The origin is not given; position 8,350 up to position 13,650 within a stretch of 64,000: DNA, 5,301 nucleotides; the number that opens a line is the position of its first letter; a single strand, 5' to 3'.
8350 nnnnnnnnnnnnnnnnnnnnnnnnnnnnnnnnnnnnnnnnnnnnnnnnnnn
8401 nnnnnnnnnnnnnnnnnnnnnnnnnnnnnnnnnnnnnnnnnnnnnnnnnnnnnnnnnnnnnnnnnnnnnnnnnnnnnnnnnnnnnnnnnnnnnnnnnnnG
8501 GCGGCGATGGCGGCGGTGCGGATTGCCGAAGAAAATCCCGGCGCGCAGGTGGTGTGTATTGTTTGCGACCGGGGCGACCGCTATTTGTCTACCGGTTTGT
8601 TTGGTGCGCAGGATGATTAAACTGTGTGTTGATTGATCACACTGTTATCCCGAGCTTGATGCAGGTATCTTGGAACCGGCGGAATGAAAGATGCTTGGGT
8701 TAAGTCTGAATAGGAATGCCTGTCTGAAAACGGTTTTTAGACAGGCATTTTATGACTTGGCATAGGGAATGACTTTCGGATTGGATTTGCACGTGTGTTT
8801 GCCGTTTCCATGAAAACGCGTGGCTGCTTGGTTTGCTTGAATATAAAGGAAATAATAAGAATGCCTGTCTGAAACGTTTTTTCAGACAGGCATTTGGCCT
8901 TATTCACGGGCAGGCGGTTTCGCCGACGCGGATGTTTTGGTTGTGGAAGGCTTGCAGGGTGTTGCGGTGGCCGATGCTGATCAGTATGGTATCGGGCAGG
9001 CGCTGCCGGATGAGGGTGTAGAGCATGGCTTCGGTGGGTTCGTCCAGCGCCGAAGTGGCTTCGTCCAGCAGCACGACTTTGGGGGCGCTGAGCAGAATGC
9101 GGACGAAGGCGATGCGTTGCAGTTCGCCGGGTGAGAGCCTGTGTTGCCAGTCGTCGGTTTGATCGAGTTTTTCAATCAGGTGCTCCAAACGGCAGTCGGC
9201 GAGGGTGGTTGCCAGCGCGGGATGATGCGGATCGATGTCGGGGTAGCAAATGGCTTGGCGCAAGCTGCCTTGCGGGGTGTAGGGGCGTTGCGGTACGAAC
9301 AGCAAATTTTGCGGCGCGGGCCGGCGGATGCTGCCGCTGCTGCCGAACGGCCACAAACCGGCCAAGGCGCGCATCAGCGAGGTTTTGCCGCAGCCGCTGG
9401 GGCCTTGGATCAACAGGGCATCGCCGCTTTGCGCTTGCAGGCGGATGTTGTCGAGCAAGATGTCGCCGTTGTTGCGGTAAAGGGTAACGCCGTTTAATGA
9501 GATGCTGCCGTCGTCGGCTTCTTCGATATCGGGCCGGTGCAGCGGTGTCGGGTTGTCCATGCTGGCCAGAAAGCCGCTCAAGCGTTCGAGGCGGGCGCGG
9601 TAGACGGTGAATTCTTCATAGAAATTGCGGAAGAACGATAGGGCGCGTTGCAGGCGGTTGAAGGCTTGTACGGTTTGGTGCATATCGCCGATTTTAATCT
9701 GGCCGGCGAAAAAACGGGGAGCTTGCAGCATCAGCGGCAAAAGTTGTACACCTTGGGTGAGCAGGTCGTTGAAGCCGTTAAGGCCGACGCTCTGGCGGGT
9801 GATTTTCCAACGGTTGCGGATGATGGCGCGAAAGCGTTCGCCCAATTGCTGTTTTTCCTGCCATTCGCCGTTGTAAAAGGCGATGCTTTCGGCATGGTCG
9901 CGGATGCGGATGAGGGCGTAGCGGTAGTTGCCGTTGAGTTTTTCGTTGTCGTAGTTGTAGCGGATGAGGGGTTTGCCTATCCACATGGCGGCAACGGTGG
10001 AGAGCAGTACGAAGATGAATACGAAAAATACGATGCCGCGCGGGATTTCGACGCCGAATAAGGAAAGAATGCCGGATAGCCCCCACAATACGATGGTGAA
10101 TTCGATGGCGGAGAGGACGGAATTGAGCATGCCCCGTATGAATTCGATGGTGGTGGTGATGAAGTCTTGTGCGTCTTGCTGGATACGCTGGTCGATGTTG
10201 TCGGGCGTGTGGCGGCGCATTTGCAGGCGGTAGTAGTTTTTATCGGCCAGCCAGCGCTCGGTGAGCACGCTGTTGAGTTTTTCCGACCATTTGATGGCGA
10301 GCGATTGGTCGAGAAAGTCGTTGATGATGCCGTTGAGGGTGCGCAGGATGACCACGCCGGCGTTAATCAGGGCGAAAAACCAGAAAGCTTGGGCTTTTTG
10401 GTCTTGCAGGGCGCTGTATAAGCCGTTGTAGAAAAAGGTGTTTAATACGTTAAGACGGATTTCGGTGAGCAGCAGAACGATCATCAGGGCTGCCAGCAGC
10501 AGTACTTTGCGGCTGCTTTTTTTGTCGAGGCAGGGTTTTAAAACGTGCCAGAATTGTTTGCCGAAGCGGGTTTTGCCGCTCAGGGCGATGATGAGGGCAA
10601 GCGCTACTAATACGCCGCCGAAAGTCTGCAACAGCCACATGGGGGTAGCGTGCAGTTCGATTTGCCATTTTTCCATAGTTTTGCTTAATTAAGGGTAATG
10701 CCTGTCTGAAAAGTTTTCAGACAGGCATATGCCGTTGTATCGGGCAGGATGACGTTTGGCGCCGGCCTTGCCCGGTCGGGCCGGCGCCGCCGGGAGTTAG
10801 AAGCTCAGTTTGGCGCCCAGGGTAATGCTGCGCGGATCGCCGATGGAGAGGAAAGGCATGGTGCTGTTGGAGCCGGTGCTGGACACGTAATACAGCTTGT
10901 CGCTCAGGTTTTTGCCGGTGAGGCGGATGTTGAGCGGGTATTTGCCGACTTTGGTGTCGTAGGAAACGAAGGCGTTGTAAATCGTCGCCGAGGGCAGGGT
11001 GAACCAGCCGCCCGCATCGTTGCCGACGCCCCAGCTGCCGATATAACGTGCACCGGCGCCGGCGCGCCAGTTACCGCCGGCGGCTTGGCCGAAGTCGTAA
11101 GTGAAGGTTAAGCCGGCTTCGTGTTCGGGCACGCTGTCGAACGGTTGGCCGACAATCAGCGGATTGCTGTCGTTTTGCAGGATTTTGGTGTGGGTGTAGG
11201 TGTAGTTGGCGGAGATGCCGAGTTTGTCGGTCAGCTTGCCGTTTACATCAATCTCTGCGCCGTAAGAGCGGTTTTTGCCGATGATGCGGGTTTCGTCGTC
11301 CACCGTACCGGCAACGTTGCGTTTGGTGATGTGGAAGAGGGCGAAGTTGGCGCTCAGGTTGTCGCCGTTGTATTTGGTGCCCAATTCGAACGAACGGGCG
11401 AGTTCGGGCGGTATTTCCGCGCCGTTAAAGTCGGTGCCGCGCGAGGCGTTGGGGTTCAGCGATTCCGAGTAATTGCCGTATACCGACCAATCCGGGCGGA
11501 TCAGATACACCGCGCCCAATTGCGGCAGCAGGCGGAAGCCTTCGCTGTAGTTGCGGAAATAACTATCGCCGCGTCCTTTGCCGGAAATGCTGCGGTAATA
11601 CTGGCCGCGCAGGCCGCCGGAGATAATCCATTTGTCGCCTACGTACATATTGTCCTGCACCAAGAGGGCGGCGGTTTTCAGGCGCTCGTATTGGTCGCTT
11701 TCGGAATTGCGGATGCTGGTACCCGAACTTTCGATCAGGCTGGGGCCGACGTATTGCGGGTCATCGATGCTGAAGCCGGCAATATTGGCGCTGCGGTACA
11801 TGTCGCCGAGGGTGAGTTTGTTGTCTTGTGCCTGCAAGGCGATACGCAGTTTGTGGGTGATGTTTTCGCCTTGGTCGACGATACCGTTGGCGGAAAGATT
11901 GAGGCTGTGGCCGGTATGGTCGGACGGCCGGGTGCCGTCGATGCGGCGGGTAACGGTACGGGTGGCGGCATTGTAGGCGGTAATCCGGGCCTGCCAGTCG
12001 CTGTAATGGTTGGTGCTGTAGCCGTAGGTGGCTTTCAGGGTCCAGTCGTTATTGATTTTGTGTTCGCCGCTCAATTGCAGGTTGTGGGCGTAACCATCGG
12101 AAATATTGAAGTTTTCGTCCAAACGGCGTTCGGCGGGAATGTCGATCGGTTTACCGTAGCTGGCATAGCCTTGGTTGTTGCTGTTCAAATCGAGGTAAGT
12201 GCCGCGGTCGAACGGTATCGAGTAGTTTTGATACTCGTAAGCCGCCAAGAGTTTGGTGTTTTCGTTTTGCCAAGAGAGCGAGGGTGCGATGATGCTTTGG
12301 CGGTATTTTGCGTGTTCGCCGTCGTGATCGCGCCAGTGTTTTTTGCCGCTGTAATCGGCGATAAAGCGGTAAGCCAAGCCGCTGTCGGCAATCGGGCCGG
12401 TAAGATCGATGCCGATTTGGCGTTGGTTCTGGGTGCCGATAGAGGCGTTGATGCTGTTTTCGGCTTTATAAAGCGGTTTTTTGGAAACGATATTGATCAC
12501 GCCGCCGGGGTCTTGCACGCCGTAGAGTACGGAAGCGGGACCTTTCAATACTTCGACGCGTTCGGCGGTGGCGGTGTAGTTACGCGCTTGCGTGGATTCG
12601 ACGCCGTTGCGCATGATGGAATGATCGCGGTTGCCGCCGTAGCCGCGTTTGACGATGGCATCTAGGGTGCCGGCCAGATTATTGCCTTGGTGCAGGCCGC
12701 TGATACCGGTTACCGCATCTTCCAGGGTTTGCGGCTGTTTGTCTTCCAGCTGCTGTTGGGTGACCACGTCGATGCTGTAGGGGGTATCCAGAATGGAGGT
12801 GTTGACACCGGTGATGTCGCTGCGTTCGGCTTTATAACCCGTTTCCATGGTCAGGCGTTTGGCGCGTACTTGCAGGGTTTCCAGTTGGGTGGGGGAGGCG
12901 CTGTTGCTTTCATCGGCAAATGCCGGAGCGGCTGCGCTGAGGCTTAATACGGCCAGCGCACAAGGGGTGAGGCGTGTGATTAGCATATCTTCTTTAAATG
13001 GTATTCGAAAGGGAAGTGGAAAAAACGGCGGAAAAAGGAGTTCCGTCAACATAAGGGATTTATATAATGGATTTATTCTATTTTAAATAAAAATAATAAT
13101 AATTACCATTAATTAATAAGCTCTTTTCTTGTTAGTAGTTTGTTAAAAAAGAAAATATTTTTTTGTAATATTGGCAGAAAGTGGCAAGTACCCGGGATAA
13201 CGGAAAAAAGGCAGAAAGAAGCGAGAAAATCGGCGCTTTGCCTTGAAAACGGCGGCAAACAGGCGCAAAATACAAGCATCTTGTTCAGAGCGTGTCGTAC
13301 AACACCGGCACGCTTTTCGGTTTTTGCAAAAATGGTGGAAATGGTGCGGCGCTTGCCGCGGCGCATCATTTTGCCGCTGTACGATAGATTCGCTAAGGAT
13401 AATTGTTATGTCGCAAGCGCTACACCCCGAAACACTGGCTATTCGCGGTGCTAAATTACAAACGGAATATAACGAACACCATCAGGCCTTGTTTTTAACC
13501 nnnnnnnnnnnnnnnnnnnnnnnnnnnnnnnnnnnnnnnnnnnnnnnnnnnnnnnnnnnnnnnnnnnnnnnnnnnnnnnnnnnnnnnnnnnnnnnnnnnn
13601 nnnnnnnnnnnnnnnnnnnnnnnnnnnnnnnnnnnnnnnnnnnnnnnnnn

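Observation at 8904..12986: TonB-dependent receptor directly coupled to a YddA/SbmA/BacA-like fused ABC importer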

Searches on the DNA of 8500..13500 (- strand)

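Call 61: search_rna_families(source=window, start=8500, end=13500, threshold=evalue, max_evalue=1)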
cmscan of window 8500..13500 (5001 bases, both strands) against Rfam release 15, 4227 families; matches with E-value up to 1: 0.
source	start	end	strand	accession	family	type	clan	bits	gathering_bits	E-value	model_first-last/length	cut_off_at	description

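Call 62: search_rna_families(sources=[L022, L054, L048, L047, L044, L049], threshold=gathering)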
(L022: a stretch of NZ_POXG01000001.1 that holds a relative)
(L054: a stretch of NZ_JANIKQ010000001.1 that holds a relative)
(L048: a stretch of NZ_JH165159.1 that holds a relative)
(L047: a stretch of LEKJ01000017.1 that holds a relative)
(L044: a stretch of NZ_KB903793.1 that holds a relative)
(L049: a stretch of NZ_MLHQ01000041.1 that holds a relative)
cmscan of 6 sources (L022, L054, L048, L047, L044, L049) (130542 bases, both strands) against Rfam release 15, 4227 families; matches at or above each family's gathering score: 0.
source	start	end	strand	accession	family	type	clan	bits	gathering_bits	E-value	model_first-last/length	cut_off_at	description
